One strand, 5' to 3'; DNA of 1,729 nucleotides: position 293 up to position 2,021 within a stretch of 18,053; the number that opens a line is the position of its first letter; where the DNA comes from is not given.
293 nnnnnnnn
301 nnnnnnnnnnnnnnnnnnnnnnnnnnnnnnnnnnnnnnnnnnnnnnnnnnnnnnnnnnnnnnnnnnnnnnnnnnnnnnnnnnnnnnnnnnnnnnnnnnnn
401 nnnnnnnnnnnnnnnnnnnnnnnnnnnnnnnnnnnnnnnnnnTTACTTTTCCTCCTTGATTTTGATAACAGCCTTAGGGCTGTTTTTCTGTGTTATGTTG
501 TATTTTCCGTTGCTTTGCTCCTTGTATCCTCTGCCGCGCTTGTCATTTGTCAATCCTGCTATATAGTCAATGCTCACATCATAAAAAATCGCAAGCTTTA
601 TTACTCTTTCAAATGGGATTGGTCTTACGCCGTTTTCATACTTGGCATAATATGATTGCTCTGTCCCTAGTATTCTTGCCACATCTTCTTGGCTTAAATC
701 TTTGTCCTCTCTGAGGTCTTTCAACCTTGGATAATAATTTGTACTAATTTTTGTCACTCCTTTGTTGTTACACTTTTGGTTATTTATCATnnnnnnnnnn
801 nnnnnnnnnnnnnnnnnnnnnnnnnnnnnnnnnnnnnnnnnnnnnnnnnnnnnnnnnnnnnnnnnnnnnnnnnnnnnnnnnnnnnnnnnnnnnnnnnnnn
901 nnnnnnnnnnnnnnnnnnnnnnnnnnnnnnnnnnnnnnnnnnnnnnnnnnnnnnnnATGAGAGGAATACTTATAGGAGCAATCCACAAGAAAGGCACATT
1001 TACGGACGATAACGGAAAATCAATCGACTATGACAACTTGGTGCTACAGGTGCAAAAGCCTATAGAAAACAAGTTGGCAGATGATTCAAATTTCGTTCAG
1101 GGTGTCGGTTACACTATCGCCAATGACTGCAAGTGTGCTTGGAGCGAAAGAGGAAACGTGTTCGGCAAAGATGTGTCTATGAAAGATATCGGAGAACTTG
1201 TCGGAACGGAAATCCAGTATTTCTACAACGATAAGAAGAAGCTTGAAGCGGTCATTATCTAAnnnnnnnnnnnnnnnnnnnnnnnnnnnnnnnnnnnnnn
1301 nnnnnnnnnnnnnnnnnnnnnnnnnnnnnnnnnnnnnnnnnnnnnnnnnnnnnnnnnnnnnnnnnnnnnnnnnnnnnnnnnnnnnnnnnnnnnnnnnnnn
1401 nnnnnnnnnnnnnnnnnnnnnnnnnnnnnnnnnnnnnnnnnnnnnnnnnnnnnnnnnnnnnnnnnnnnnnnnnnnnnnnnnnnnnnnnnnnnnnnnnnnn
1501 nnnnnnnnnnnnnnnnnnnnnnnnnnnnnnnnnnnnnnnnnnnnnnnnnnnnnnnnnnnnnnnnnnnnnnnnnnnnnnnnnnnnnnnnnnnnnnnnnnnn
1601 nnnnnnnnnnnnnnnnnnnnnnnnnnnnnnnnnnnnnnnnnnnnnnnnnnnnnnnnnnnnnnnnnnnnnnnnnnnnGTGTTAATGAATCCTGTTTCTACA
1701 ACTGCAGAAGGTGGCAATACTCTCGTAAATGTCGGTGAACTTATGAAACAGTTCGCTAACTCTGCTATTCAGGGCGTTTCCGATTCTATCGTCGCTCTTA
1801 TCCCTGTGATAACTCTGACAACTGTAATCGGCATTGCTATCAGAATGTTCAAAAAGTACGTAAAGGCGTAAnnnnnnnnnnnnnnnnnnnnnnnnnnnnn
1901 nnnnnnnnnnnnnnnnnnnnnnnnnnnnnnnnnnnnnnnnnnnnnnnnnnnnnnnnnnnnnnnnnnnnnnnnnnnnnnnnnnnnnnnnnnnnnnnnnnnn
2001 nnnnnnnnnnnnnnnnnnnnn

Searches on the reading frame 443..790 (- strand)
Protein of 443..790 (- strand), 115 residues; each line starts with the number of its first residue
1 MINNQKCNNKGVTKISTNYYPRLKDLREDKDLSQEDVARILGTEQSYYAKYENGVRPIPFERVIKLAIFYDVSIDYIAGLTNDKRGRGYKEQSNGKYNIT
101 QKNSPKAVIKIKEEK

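Call 8: search_protein_families(library=pfam, proteins=[window:443-790:-], max_evalue=0.01)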
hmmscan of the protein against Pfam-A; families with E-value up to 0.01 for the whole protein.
window:443-790:- (115 aa): 4 families
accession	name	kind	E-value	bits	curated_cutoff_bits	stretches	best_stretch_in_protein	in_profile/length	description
PF01381.28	HTH_3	-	4e-16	59.2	23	1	23-77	1-55/55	Helix-turn-helix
PF12844.13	HTH_19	-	3.9e-12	46.3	30.2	1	22-78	3-59/64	Helix-turn-helix domain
PF13560.12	HTH_31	-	2.8e-10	40.8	27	1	22-73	5-57/64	Helix-turn-helix domain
PF13443.12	HTH_26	-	0.0055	17.4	22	1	22-75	1-55/63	Cro/C1-type HTH DNA-binding domain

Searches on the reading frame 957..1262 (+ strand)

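Call 8: search_protein_families(library=pfam, proteins=[window:957-1262:+], max_evalue=0.01)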
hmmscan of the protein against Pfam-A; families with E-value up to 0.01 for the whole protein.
window:957-1262:+ (101 aa): 0 families

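Call 11: search_protein_families(library=phrogs, proteins=[window:957-1262:+], max_evalue=0.01)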
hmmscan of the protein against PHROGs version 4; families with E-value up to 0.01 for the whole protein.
window:957-1262:+ (101 aa): 0 families

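Call 93: search_protein_families(library=pfam, proteins=[window:957-1262:+], max_evalue=0.1)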
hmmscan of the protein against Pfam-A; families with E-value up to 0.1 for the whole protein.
window:957-1262:+ (101 aa): 1 family
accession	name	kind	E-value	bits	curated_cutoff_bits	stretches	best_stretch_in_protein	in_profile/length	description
PF22648.2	SET7_N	-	0.016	15.4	27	0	58-94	10-43/74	Histone H3 K4-specific methyltransferase SET7 N-terminal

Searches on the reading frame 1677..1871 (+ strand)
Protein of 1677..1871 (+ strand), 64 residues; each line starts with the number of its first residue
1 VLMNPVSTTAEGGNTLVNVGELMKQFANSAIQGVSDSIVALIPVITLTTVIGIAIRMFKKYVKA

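Call 11: search_protein_families(library=phrogs, proteins=[window:1677-1871:+], max_evalue=0.01)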
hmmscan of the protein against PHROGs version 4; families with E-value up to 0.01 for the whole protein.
window:1677-1871:+ (64 aa): 1 family
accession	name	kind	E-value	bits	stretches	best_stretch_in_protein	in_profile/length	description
phrog_1646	-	head and packaging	0.0045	18.3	1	23-62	38-77/81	major coat protein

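Call 93: search_protein_families(library=pfam, proteins=[window:1677-1871:+], max_evalue=0.1)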
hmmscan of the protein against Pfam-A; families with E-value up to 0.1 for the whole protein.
window:1677-1871:+ (64 aa): 1 family
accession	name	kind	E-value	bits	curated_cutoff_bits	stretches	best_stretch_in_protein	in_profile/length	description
PF19199.5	Phage_coatGP8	-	0.001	19.6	24.6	1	28-63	28-67/69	Phage major coat protein, Gp8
